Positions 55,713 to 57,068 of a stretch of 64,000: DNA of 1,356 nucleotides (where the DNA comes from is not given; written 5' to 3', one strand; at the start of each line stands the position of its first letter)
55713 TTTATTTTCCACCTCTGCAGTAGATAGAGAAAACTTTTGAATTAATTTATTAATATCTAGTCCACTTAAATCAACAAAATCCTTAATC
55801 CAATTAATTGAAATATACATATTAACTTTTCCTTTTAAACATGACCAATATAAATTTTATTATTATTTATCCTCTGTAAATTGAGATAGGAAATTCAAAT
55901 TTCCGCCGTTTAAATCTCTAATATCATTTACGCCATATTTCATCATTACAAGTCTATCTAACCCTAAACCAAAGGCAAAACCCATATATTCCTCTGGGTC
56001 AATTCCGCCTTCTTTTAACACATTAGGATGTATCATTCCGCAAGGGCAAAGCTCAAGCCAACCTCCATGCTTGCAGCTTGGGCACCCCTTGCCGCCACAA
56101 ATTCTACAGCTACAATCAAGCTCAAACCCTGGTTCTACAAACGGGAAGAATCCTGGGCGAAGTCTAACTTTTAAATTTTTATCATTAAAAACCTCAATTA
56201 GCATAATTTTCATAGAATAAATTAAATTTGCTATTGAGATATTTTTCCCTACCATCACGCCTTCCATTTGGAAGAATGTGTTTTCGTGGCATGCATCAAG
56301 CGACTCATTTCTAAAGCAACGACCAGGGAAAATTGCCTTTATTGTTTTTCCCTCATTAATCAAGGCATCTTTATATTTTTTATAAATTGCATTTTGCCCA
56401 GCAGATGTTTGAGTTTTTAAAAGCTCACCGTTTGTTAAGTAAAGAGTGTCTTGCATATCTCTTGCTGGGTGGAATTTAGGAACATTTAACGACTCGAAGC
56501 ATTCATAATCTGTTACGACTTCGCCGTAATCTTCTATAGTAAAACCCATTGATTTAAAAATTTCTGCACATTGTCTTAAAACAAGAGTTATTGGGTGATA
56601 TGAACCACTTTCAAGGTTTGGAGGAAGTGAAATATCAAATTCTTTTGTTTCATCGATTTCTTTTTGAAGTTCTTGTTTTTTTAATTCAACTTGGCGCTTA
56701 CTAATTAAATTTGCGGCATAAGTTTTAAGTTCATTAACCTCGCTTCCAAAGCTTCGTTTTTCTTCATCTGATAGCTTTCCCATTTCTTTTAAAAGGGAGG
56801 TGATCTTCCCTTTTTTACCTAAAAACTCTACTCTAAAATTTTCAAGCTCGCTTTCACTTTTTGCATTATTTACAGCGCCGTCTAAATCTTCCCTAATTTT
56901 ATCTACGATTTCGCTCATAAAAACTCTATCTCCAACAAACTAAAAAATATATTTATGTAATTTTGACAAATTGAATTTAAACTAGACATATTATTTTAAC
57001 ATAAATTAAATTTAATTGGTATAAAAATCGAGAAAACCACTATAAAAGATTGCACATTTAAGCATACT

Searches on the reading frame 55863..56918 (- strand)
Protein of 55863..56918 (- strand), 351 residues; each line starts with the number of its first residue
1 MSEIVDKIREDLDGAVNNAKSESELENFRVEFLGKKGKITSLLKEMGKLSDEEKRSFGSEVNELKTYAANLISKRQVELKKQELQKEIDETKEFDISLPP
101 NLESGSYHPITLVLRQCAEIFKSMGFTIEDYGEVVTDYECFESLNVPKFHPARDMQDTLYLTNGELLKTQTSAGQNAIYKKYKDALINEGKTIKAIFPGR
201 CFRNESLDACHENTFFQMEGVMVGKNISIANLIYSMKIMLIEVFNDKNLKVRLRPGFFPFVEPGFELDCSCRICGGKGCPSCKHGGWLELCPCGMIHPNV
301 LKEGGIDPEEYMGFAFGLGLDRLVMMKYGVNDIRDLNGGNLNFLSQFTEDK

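Call 71: search_protein_families(library=pfam, proteins=[window:55863-56918:-], max_evalue=0.00001)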
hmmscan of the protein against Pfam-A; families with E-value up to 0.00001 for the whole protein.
window:55863-56918:- (351 aa): 2 families
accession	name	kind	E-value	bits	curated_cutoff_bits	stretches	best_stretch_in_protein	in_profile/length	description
PF01409.25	tRNA-synt_2d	-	3e-74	250.1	19.8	1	94-347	2-246/246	tRNA synthetases class II core domain (F)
PF02912.23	Phe_tRNA-synt_N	-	2e-21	76.2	22.3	1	21-87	2-68/69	Aminoacyl tRNA synthetase class II, N-terminal domain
